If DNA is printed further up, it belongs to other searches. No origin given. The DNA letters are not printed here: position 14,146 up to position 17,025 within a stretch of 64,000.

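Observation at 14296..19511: Tandem duplicated ~860-aa exported proteins with an unassigned four-part architecture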

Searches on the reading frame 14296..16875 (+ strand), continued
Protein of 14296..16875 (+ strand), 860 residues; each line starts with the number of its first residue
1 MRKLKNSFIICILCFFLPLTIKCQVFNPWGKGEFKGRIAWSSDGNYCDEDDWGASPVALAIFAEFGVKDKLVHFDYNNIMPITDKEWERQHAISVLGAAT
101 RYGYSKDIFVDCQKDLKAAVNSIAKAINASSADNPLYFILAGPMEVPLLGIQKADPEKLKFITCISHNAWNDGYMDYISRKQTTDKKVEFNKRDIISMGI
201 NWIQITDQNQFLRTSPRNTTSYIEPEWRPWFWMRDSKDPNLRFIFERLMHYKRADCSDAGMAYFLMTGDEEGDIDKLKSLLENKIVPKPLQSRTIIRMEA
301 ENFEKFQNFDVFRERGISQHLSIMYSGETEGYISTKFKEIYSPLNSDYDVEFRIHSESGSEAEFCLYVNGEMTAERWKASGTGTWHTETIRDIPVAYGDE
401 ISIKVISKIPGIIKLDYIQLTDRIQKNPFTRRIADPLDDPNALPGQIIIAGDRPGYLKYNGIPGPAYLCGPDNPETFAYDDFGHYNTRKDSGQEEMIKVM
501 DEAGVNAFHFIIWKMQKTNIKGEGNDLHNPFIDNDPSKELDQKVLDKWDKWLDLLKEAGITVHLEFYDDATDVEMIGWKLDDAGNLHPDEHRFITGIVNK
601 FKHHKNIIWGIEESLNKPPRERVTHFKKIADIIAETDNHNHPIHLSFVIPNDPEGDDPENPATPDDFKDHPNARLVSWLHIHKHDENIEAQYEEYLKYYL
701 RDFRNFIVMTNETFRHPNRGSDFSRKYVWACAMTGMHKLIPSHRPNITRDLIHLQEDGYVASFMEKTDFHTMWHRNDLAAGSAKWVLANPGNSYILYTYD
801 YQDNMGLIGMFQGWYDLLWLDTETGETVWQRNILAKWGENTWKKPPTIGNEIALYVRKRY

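Call 25: predict_structure(alignment_id=A1)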
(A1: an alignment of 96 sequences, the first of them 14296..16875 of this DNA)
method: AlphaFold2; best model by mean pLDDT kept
length: 860 residues; sequences in the alignment: 96
mean_pLDDT: 90.6   pTM: 0.89
mean pLDDT of the five models: 90.6, 90.2, 89.5, 89.3, 88.4
residues with pLDDT >= 90: 647; 70-90: 151; 50-70: 41; < 50: 21
segments of 3 or more residues with pLDDT < 50: 17-22, 176-185, 483-487
pLDDT, mean of each block of 10 residues (from residue 1): 66 56 71 94 70 92 98 90 83 96 97 94 98 95 90 97 87 52 54 90 92 78 85 97 94 88 96 94 95 93 94 82 92 96 94 87 92 86 86 95 92 93 95 90 98 95 96 80 49 91 96 95 92 95 94 97 96 97 98 99 98 95 97 98 97 87 96 96 96 98 97 89 96 98 89 96 97 97 97 97 96 94 93 92 93 94
secondary structure, 60 per line:
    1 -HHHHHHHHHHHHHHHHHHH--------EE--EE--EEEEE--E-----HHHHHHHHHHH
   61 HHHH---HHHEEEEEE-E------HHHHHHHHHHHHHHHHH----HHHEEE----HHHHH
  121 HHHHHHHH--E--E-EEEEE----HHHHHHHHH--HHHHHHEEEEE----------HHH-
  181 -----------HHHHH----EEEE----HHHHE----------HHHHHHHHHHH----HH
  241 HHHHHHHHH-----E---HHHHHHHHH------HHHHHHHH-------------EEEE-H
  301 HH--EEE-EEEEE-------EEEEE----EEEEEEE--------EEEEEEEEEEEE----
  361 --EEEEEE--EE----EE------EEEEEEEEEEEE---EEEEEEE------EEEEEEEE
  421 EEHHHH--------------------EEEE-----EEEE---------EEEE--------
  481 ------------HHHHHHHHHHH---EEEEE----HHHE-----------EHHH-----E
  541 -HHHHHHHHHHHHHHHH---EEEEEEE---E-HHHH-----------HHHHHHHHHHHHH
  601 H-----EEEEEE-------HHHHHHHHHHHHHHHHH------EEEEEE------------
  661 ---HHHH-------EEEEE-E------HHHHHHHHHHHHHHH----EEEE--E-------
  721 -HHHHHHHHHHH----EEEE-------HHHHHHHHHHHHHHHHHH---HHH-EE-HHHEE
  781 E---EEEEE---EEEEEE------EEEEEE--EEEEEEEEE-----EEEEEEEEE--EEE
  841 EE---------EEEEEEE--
elements in order (helices of 4 or more, strands of 3 or more residues): H2-20 E37-41 H50-64 E71-76 H85-101 E109-111 H116-128 E136-140 H145-153 H156-161 E162-166 H192-196 E201-204 H209-212 H224-234 H239-249 H259-267 H274-281 E295-298 E305-307 E309-313 E321-325 E330-336 E345-356 E363-368 E385-396 E400-406 E413-422 H423-426 E447-450 E456-459 E469-472 H493-503 E507-511 H542-557 E561-567 H573-576 H588-601 E607-612 H620-636 E643-648 H664-667 E675-679 H688-702 E707-710 H722-732 E737-740 H748-765 E779-781 E785-789 E793-798 E805-810 E813-821 E827-835 E838-842 E852-858

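Call 27: fold_search(model_id=the predicted structure, library=pdb)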
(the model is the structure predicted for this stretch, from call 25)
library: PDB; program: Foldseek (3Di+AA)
matches with E <= 10: 1699; with E <= 0.001: 589
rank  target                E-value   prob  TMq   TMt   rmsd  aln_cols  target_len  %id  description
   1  9gpg_A                5.2e-17  1.00  0.36  0.53  19.6       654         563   12  Complex of ManDH5 native enzyme with Mannobiose after co crystallization with Mannopentaose at 1.7 angstroms resolutio (released 2025-09-17)
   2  9gpe_A                6.1e-17  1.00  0.36  0.53  19.6       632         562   12  ManDH5 E303Q in complex with mannotetraose after co-crystalliztion with mannotetraose at 1.6 angstroms resolution a be (released 2025-09-17)
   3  9gpc                  6.9e-17  1.00  0.36  0.53  19.9       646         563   12  The crystal structure of ManDH5 E303Q mutant at 1.4 Angstroms Resolution - a beta-D-Mannanase of GH5 family from Dictyog (released 2025-09-17)
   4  9gmj                  7.7e-17  1.00  0.36  0.53  19.7       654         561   12  The crystal structure of ManDH5 Selenomethionine derivative at 1.6 Angstroms resolution - a beta-D-Mannanase of GH5 fami (released 2025-09-10)
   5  9gpa                  1.8e-16  1.00  0.37  0.54  19.1       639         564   12  ManDH5- a beta-D-Mannanase of GH5 family from Dictyoglomus thermophilium (released 2025-09-17)
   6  8t9w_C                1.1e-15  1.00  0.36  0.65   6.2       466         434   15  Crystal structure of a GH140 apiosidase derived from a lignocellulolytic enriched mangrove metagenome. (released 2024-02-07)
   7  8t9w_B                1.6e-15  1.00  0.35  0.64   6.3       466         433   15  Crystal structure of a GH140 apiosidase derived from a lignocellulolytic enriched mangrove metagenome. (released 2024-02-07)
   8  8t9w_A                3.9e-14  1.00  0.35  0.66   6.6       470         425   14  Crystal structure of a GH140 apiosidase derived from a lignocellulolytic enriched mangrove metagenome. (released 2024-02-07)
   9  4n0r_A                5.1e-14  1.00  0.34  0.53  18.6       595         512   12  Crystal structure of a putative glycoside hydrolase (BVU_0362) from Bacteroides vulgatus ATCC 8482 at 1.80 A resolutio (released 2013-10-23)
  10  5msy_B                7.1e-14  1.00  0.36  0.64   6.7       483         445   13  Glycoside hydrolase BT_1012 (released 2017-03-22)
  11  4n0r_B                1.3e-13  1.00  0.34  0.54  18.5       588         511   12  Crystal structure of a putative glycoside hydrolase (BVU_0362) from Bacteroides vulgatus ATCC 8482 at 1.80 A resolutio (released 2013-10-23)
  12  4qfu_G                3.2e-13  1.00  0.30  0.50   8.7       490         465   14  Crystal structure of a glycoside hydrolase family 5 (BVU_2644) from Bacteroides vulgatus ATCC 8482 at 1.90 A resolutio (released 2014-07-02)
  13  4qfu_A                5.0e-13  1.00  0.31  0.52   9.0       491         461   14  Crystal structure of a glycoside hydrolase family 5 (BVU_2644) from Bacteroides vulgatus ATCC 8482 at 1.90 A resolutio (released 2014-07-02)
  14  3zm8_A                5.2e-13  1.00  0.18  0.30  16.4       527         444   11  Crystal structure of Podospora anserina GH26-CBM35 beta-(1,4)- mannanase (released 2013-04-17)
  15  3kzs_A                5.5e-13  1.00  0.35  0.62   6.4       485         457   12  Crystal structure of glycosyl hydrolase family 5 (NP_809925.1) from BACTEROIDES THETAIOTAOMICRON VPI-5482 at 2.10 A re (released 2010-12-29)
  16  3kzs_B                6.2e-13  1.00  0.36  0.62   6.3       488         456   12  Crystal structure of glycosyl hydrolase family 5 (NP_809925.1) from BACTEROIDES THETAIOTAOMICRON VPI-5482 at 2.10 A re (released 2010-12-29)
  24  5msy_C                2.5e-12  1.00  0.35  0.61   6.4       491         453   12  Glycoside hydrolase BT_1012 (released 2017-03-22)
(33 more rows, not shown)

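Call 33: find_encoding_contigs(protein=P0057, flank=10000, max_places=2)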
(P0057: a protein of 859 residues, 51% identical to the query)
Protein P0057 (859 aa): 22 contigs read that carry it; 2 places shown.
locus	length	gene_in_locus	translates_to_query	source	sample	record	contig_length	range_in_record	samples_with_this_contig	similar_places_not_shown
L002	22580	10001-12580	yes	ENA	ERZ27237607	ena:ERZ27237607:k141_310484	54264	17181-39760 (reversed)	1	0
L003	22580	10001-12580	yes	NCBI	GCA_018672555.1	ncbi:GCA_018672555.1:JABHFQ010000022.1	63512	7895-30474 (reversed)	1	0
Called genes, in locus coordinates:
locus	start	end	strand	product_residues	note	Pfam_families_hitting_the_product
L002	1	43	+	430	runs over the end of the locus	PF13440:Polysacc_synt_3, PF03023:MurJ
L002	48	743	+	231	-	-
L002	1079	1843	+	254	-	PF03372:Exo_endo_phos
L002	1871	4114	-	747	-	PF19313:DUF5916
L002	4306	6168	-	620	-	PF13360:PQQ_2, PF13570:Beta-prop_ACSF4 (weak), PF13360:PQQ_2 (weak), PF07081:DUF1349 (faint)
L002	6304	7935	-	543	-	PF01011:PQQ (faint), PF13360:PQQ_2, PF13570:Beta-prop_ACSF4, PF13360:PQQ_2 (weak)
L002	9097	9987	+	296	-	-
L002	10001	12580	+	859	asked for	-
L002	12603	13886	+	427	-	-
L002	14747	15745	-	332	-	PF01408:GFO_IDH_MocA, PF22725:GFO_IDH_MocA_C3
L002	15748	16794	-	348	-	PF13088:BNR_2 (faint), PF14870:PSII_BNR (faint), PF03174:CHB_HEX_C (faint), PF02012:BNR (faint), PF15902:Sortilin-Vps10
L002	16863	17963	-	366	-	PF01408:GFO_IDH_MocA, PF22725:GFO_IDH_MocA_C3, PF02894:GFO_IDH_MocA_C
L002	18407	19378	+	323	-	PF14371:DUF4412 (weak)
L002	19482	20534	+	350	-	-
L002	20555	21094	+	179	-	-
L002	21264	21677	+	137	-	-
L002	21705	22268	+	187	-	PF03682:UPF0158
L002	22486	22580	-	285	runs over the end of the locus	PF01261:AP_endonuc_2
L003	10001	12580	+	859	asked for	-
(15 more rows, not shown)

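Call 34: find_encoding_contigs(protein=P0013, flank=10000, max_places=2)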
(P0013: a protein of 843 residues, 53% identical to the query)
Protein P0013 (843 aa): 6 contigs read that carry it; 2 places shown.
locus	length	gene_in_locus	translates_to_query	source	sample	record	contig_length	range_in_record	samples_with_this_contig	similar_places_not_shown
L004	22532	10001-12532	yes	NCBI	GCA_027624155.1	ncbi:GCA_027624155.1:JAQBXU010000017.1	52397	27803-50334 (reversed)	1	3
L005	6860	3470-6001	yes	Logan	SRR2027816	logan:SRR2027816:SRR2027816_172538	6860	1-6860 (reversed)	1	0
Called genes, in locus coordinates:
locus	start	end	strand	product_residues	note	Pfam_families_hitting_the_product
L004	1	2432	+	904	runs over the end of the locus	PF07635:PSCyt1, PF07583:PSCyt2, PF07587:PSD1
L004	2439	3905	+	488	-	PF07394:DUF1501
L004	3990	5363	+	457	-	PF09990:DUF2231, PF07635:PSCyt1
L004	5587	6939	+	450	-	PF01408:GFO_IDH_MocA, PF22725:GFO_IDH_MocA_C3 (weak), PF19051:GFO_IDH_MocA_C2, PF02894:GFO_IDH_MocA_C (weak)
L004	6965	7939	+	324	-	PF01408:GFO_IDH_MocA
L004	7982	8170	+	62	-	-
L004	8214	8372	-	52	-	-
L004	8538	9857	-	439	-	-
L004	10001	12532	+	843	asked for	-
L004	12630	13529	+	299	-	PF00294:PfkB, PF08543:Phos_pyr_kin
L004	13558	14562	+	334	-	PF06800:Sugar_transport (faint), PF07168:Ureide_permease, PF07857:TMEM144 (weak), PF07168:Ureide_permease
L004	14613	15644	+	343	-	PF01156:IU_nuc_hydro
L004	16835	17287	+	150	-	-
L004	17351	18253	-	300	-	PF01261:AP_endonuc_2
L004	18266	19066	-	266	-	PF00106:adh_short, PF13561:adh_short_C2, PF23441:SDR (weak)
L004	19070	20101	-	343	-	PF08240:ADH_N, PF16912:Glu_dehyd_C, PF00107:ADH_zinc_N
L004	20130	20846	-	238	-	PF00215:OMPdecase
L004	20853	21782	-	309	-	PF21959:DUF6923 (faint), PF08450:SGL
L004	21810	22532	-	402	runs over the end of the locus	PF03841:SelA (weak)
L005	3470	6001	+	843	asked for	-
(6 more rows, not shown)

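Call 36: find_encoding_contigs(protein=P0040, flank=10000, max_places=1)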
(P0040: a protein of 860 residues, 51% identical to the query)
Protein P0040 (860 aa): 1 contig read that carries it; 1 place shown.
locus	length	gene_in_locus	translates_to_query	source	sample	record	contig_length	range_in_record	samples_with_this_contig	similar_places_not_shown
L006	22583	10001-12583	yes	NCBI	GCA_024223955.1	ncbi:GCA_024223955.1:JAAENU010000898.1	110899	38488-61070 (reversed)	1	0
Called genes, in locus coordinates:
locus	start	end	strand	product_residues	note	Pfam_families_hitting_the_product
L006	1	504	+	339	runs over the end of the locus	PF01087:GalP_UDP_transf, PF16268:DUF4921 (faint), PF16285:DUF4931_N (faint), PF01230:HIT (faint), PF02744:GalP_UDP_tr_C (weak)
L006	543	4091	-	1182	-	PF01011:PQQ (faint), PF13360:PQQ_2, PF13570:Beta-prop_ACSF4, PF08241:Methyltransf_11 (weak), PF13649:Methyltransf_25, PF13290:CHB_HEX_C_1, PF13287:Fn3_assoc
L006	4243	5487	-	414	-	-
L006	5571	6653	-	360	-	PF00248:Aldo_ket_red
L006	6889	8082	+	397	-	-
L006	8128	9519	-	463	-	PF02447:GntP_permease, PF03600:CitMHS, PF06808:DctM (faint)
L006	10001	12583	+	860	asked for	-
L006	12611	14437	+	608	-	PF00795:CN_hydrolase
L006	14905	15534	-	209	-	PF13590:DUF4136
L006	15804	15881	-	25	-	-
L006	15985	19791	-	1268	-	PF00082:Peptidase_S8, PF06439:3keto-disac_hyd (weak), PF02210:Laminin_G_2 (faint), PF05735:TSP_C (faint), PF17851:GH43_C2 (faint), PF06439:3keto-disac_hyd (weak)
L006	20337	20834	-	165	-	-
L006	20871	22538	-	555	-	PF00884:Sulfatase, PF01663:Phosphodiest (faint), PF16347:SGSH_C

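Call 37: find_encoding_contigs(protein=P0003, flank=10000, max_places=1)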
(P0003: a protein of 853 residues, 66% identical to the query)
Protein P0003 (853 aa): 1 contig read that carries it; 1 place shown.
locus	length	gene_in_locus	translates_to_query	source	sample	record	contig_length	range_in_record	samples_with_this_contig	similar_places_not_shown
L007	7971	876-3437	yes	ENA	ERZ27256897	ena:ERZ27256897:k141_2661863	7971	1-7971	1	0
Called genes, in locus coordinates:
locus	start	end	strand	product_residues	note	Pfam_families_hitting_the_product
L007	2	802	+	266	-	?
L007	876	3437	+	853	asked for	-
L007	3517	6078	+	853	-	-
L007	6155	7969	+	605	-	?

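Call 40: search_protein_families(library=pfam, proteins=[L006:12611-14434:+, L007:6155-7969:+, L007:2-802:+, L002:12603-13883:+, L002:9097-9984:+, L004:8538-9854:-], max_evalue=0.01)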
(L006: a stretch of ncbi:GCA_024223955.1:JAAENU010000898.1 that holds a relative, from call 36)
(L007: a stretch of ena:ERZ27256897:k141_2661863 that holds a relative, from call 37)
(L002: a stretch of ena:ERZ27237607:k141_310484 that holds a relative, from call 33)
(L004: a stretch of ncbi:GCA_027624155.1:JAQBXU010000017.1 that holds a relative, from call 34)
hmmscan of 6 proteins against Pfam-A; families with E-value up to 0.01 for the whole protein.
L006:12611-14434:+ (608 aa): 1 family
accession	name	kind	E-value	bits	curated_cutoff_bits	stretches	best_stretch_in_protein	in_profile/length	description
PF00795.27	CN_hydrolase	-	1.8e-31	109.8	23.2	2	29-260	1-250/256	Carbon-nitrogen hydrolase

L007:6155-7969:+ (605 aa): 0 families

L007:2-802:+ (266 aa): 0 families

L002:12603-13883:+ (427 aa): 0 families

L002:9097-9984:+ (296 aa): 0 families

L004:8538-9854:- (438 aa): 0 families
